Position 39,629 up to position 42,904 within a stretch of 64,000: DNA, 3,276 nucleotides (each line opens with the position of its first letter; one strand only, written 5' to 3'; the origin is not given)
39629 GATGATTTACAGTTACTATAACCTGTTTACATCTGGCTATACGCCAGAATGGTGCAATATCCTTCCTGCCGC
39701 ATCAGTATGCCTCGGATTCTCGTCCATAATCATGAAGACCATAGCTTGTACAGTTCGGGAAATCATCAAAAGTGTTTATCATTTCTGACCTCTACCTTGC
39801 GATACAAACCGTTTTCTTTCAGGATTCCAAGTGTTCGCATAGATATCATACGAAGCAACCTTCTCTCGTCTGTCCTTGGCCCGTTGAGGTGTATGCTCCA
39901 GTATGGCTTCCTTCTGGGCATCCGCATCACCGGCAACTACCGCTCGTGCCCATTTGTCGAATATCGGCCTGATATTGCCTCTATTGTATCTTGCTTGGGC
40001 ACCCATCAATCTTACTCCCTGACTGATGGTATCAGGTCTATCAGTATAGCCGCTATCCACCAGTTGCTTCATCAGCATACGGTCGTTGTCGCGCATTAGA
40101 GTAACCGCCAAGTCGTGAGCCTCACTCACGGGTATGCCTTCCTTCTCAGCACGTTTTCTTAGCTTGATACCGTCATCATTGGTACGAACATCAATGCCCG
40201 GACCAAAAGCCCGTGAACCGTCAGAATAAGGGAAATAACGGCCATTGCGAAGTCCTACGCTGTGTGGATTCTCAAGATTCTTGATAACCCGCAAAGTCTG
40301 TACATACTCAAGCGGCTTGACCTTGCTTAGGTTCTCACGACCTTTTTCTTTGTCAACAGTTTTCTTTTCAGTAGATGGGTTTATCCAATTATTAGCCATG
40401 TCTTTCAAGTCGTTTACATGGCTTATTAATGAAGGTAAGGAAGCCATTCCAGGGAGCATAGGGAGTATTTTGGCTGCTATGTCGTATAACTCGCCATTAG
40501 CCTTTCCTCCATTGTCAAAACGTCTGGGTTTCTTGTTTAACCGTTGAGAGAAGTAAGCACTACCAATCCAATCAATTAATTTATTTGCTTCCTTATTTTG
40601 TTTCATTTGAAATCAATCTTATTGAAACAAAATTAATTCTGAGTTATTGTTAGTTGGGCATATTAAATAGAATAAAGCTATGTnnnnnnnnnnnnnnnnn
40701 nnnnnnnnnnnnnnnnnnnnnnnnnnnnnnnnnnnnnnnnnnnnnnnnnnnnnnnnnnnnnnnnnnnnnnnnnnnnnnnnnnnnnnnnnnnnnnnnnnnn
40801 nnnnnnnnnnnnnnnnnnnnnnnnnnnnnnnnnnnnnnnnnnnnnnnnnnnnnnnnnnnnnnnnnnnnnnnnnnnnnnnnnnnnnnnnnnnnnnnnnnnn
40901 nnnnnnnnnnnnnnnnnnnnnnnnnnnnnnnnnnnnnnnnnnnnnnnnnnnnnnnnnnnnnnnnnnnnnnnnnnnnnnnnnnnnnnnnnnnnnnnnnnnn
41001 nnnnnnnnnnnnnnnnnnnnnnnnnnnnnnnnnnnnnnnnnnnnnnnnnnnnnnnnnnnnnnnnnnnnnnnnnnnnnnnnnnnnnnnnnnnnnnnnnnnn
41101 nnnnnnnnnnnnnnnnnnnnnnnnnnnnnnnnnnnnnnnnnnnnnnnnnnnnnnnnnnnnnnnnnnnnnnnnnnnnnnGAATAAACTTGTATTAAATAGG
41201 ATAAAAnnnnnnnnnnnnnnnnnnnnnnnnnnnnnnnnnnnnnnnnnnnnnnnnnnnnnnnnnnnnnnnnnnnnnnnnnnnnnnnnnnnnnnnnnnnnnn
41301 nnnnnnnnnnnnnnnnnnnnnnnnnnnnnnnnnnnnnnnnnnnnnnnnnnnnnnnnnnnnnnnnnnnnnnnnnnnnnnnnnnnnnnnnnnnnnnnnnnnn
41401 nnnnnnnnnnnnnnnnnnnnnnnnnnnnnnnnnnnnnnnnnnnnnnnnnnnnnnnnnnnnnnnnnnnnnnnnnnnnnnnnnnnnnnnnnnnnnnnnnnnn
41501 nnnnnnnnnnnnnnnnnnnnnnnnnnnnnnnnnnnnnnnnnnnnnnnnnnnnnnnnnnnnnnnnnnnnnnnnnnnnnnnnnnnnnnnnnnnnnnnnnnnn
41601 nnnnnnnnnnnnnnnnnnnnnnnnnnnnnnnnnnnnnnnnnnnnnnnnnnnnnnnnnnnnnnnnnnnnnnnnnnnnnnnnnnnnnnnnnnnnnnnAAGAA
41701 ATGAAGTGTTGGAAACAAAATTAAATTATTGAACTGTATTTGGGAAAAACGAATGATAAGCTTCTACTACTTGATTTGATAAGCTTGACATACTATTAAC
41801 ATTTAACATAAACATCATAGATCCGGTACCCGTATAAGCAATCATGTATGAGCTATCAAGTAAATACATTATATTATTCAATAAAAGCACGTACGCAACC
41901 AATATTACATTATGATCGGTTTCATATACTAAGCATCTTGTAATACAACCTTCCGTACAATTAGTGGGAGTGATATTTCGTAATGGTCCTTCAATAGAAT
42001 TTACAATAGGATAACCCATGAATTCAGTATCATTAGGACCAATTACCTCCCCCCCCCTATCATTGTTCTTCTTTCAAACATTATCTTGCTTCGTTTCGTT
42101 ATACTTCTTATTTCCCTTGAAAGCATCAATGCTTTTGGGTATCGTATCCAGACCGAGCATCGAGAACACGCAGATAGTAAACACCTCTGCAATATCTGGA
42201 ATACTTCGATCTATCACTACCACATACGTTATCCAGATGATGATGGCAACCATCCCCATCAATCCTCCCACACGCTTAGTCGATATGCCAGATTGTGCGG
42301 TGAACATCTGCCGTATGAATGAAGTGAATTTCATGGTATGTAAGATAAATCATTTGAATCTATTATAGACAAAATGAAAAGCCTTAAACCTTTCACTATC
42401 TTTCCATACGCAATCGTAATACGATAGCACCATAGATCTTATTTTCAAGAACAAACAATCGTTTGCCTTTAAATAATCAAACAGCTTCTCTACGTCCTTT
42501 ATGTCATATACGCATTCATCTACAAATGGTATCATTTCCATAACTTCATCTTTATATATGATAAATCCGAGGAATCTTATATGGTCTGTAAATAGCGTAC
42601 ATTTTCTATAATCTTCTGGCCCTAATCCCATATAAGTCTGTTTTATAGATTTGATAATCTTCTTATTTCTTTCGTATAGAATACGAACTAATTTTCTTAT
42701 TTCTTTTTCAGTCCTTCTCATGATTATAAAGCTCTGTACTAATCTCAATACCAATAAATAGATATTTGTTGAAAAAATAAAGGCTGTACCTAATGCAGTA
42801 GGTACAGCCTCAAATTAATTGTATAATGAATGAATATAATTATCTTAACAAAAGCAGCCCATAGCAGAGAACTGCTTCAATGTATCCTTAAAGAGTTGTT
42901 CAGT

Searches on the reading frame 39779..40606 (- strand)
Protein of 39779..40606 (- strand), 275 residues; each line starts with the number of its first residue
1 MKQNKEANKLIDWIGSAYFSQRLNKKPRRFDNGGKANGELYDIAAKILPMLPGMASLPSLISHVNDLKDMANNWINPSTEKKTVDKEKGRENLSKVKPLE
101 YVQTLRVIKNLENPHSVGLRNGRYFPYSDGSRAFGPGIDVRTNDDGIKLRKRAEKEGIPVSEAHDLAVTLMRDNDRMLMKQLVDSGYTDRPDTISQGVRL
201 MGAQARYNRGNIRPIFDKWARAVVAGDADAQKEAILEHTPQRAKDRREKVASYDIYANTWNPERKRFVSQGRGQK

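Call 8: search_protein_families(library=phrogs, proteins=[window:39779-40606:-], max_evalue=0.01)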
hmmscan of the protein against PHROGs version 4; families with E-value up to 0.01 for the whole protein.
window:39779-40606:- (275 aa): 0 families

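Call 13: search_protein_families(library=pfam, proteins=[window:39779-40606:-], max_evalue=1)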
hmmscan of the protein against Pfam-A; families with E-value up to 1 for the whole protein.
window:39779-40606:- (275 aa): 2 families
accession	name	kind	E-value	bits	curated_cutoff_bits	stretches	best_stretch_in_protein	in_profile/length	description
PF21313.2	EthR_C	-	0.08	13.7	27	1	161-185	64-88/111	Transcriptional regulator EthR, C-terminal domain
PF07564.17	DUF1542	-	0.1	13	24.3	1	60-96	34-72/77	Domain of Unknown Function (DUF1542)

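Call 14: find_related_loci(query=window:39779-40606:-, collection=viral_contigs, flank=8000)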
Query window:39779-40606:- (275 aa) in viral_contigs; peptide patterns used: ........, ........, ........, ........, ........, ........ (x = any residue, [..] = any of these).
5 stretches matched a pattern, but none encodes a relative of the query by tblastn (E <= 1e-3).

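Call 54: search_protein_families(library=pfam, proteins=[L011:1806-2795:+], max_evalue=0.001)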
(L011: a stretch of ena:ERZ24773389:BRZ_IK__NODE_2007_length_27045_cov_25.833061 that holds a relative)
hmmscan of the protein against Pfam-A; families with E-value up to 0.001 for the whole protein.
L011:1806-2795:+ (329 aa): 0 families

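Call 84: search_protein_families(library=ncbifam, proteins=[window:39779-40606:-], max_evalue=0.1)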
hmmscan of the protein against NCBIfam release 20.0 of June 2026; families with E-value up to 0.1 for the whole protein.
window:39779-40606:- (275 aa): 0 families

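Call 85: search_solved_structures(query=window:39779-40606:-, max_evalue=5)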
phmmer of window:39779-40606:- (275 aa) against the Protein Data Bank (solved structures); distinct sequences matched with E-value up to 5: 4.
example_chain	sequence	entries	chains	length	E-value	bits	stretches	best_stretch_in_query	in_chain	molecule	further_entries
4rsh_A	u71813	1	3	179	0.19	14.3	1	186-254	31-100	Lipolytic protein G-D-S-L family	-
5cul_A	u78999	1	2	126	1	11.9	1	143-175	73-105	Translocation protein in type III secretion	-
2k29_A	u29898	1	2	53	1.1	11.9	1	138-182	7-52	Antitoxin RelB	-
4fxe_A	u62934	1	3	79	1.1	11.7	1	140-185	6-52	Antitoxin RelB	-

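Call 91: search_protein_families(library=phrogs, proteins=[P0029], max_evalue=0.001)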
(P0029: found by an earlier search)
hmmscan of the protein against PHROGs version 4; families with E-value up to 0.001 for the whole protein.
P0029 (316 aa): 1 family
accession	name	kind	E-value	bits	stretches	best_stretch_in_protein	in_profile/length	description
phrog_4245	-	unknown function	2.6e-08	34.3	1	170-314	461-578/583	-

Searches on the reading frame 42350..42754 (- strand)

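Call 8: search_protein_families(library=phrogs, proteins=[window:42350-42754:-], max_evalue=0.01)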
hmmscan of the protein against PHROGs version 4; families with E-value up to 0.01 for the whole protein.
window:42350-42754:- (134 aa): 0 families

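Call 13: search_protein_families(library=pfam, proteins=[window:42350-42754:-], max_evalue=1)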
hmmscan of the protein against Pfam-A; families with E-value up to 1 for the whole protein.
window:42350-42754:- (134 aa): 1 family
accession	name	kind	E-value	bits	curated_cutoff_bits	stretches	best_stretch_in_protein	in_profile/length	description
PF03324.19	Herpes_HEPA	-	0.042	14.8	25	0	90-124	7-41/95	Herpesvirus DNA helicase/primase complex associated protein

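Call 84: search_protein_families(library=ncbifam, proteins=[window:42350-42754:-], max_evalue=0.1)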
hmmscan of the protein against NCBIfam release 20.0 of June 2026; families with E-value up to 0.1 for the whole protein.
window:42350-42754:- (134 aa): 1 family
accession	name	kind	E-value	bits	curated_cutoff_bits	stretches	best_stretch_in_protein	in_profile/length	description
NF009104.0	PRK12449.1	equivalog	0.046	13.7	70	1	44-96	25-76/80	acyl carrier protein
